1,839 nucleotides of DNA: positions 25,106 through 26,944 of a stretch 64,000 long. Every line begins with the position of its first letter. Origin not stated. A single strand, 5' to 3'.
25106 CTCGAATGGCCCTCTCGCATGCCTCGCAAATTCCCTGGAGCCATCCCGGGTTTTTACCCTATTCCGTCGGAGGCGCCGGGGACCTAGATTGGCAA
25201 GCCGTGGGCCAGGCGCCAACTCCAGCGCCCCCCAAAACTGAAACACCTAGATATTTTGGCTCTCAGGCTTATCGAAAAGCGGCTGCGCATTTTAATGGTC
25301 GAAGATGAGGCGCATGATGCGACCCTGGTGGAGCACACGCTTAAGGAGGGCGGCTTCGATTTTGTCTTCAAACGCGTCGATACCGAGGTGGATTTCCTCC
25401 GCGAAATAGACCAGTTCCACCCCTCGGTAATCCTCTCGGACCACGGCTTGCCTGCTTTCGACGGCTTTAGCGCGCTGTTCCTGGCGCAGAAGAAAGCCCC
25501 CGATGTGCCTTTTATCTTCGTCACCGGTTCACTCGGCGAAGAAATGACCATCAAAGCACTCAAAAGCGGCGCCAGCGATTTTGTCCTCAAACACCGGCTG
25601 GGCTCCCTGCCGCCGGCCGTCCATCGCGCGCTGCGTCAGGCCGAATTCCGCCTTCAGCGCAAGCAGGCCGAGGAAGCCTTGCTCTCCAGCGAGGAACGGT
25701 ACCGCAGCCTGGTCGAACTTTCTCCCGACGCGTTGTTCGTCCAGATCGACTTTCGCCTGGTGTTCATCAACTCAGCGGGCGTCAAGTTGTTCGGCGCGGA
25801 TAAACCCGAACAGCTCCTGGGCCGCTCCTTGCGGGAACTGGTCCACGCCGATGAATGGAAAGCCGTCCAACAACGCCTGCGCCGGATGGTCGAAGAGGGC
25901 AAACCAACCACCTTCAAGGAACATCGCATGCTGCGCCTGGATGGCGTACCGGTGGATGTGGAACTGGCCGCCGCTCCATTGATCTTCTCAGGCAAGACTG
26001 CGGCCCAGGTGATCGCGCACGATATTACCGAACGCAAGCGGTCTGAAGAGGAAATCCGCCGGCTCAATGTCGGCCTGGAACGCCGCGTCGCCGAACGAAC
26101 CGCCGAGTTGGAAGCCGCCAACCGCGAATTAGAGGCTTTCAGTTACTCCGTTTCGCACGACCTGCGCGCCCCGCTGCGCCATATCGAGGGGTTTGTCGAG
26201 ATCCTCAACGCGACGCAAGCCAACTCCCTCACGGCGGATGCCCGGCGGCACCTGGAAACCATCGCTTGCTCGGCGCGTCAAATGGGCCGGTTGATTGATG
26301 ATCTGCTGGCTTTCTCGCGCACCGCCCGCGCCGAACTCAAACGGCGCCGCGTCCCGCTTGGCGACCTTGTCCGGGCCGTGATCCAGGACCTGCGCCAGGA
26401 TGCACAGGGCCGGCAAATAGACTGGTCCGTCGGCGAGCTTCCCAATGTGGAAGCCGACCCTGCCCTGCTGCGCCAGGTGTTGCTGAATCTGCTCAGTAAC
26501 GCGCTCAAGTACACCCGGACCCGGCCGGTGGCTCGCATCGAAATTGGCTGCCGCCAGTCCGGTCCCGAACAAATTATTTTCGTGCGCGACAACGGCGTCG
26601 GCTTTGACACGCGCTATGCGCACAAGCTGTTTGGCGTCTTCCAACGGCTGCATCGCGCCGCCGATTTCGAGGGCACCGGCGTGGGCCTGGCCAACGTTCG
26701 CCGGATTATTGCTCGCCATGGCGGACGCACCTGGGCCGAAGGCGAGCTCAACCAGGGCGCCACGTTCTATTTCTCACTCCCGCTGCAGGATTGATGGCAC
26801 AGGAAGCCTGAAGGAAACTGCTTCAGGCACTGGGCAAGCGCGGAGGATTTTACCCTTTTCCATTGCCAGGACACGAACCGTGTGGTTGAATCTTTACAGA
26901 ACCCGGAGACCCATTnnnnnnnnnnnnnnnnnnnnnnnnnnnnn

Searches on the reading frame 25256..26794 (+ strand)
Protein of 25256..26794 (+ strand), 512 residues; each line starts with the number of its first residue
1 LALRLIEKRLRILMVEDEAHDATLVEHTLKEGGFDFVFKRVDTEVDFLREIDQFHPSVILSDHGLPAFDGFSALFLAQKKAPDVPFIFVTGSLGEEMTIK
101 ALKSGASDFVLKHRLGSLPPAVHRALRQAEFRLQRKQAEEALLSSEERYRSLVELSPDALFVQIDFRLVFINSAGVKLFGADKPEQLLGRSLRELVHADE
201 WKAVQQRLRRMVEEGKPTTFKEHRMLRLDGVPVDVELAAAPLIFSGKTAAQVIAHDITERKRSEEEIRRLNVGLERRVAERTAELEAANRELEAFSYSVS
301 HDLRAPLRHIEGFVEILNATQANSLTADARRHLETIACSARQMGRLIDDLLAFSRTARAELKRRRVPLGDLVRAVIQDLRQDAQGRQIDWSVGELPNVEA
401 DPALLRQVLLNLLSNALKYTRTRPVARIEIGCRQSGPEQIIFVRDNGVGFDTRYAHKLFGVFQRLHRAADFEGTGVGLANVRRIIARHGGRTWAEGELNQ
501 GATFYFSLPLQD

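Call 36: search_protein_families(library=pfam, proteins=[window:25256-26794:+], max_evalue=0.001)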
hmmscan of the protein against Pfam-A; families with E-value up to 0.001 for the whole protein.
window:25256-26794:+ (512 aa): 8 families
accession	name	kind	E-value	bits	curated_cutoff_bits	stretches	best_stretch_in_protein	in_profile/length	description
PF02518.31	HATPase_c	-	3.2e-23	82.7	26.4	1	401-511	2-110/111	Histidine kinase-, DNA gyrase B-, and HSP90-like ATPase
PF00072.30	Response_reg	-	5.9e-14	52.6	30.2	1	12-113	1-100/111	Response regulator receiver domain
PF00512.31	HisKA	-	1.2e-13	51.3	26.9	1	293-355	3-62/66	His Kinase A (phospho-acceptor) domain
PF13426.13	PAS_9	-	6.7e-13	49.2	27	1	157-259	1-103/103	PAS domain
PF08448.16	PAS_4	-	8.9e-12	45.7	23.1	1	154-262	2-110/110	PAS fold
PF00989.32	PAS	-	7.3e-11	42.5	22.6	1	147-257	1-113/113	PAS fold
PF13188.13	PAS_8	-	2.3e-07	30.9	21.8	1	147-198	1-53/65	PAS domain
PF08447.18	PAS_3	-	2.5e-05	24.9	25.6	1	169-237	2-70/89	PAS fold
